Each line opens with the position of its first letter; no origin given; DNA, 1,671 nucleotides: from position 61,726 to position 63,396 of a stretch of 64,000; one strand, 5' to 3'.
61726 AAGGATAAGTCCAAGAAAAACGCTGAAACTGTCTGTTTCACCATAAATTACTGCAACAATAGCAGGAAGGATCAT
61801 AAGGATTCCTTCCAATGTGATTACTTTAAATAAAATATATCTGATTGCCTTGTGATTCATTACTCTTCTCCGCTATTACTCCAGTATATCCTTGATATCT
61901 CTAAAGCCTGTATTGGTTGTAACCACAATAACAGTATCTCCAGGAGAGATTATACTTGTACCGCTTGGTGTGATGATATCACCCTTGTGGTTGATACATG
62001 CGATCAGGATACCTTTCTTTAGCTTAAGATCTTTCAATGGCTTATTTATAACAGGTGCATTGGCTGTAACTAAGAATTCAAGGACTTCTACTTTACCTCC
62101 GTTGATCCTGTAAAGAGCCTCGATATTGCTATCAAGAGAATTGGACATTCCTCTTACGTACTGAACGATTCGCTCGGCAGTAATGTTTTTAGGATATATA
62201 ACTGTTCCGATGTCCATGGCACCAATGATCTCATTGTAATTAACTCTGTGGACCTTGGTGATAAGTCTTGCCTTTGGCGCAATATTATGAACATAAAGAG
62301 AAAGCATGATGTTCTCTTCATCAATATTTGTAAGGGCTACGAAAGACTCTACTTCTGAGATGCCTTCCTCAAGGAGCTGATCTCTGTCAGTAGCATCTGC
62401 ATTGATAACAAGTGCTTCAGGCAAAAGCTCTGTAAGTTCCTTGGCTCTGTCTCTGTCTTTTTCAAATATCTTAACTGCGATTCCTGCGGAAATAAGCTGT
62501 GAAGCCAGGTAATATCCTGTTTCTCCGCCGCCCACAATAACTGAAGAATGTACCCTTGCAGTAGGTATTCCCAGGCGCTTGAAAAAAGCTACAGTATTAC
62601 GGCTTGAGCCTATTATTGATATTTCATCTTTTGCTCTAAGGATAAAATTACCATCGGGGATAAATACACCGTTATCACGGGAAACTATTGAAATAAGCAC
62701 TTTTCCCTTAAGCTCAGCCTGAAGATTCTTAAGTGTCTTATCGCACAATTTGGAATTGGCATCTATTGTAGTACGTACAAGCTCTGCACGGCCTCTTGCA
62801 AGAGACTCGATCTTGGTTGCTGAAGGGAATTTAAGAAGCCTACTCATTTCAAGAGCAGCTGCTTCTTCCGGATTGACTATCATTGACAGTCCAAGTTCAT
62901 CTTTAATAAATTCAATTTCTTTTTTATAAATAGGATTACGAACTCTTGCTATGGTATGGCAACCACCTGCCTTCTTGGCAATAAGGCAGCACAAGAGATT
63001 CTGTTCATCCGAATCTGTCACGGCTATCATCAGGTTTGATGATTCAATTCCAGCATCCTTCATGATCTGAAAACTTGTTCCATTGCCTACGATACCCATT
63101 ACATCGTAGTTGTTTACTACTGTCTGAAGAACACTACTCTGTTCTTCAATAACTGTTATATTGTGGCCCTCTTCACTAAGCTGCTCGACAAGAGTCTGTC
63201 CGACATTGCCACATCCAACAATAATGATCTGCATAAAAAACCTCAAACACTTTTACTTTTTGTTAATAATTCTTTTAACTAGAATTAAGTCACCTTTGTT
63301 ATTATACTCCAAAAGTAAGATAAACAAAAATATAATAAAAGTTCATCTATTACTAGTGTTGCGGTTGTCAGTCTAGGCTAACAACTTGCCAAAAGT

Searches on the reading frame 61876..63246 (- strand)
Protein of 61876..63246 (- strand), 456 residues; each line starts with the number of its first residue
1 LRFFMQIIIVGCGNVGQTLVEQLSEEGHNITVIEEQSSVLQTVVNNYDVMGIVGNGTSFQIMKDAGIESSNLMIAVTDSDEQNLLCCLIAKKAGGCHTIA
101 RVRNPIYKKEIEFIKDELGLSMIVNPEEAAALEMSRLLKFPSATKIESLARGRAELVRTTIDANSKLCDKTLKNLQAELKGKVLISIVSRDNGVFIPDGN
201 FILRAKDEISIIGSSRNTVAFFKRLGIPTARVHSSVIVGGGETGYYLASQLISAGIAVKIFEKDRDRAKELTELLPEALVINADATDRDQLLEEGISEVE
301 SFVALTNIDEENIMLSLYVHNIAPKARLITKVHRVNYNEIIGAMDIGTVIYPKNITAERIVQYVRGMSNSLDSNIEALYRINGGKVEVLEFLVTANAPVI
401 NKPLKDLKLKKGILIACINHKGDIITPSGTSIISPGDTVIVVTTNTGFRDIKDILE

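Call 11: search_protein_families(library=pfam, proteins=[window:61876-63246:-], max_evalue=0.001)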
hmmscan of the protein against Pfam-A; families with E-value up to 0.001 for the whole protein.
window:61876-63246:- (456 aa): 18 families
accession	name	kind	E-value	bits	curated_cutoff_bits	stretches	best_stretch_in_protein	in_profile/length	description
PF02254.24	TrkA_N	-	1.7e-50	170.6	23.8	2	7-126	1-116/116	TrkA-N domain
PF02080.26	TrkA_C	-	2.8e-27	94.8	27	2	388-455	1-70/71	TrkA-C domain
PF03807.23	F420_oxidored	-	1.5e-10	42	21.6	1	7-43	2-40/94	NADP oxidoreductase coenzyme F420-dependent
PF13241.12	NAD_binding_7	-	6.2e-09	36.8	22.1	1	6-92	9-84/104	Putative NAD(P)-binding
PF01494.25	FAD_binding_3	-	2.1e-07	30.9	22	0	236-269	5-38/349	FAD binding domain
PF03435.24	Sacchrp_dh_NADP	-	2.1e-06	28.5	25.1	0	7-47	1-43/129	Saccharopine dehydrogenase NADP binding domain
PF01488.26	Shikimate_DH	-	2.6e-06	28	24.3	0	235-287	15-68/138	Shikimate / quinate 5-dehydrogenase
PF03446.21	NAD_binding_2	-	3e-06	27.8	21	0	7-52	2-43/161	NAD binding domain of 6-phosphogluconate dehydrogenase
PF13450.12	NAD_binding_8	-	7.2e-06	26.6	21.9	0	237-265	1-29/68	NAD(P)-binding Rossmann-like domain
PF02737.24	3HCDH_N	-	2.6e-05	24.7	22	0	237-339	4-107/180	3-hydroxyacyl-CoA dehydrogenase, NAD binding domain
PF07992.20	Pyr_redox_2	-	2.7e-05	24.2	26.1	1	5-263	1-173/291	Pyridine nucleotide-disulphide oxidoreductase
PF00070.33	Pyr_redox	-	4.4e-05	24.4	22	0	7-40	2-35/82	Pyridine nucleotide-disulphide oxidoreductase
PF02558.23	ApbA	-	6.8e-05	23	22.2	0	7-46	1-39/150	Ketopantoate reductase PanE/ApbA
PF13478.12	XdhC_C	-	7.5e-05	23.7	29.7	0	7-86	1-60/125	XdhC Rossmann domain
PF01266.30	DAO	-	0.00013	22.1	27.9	0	7-37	2-32/353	FAD dependent oxidoreductase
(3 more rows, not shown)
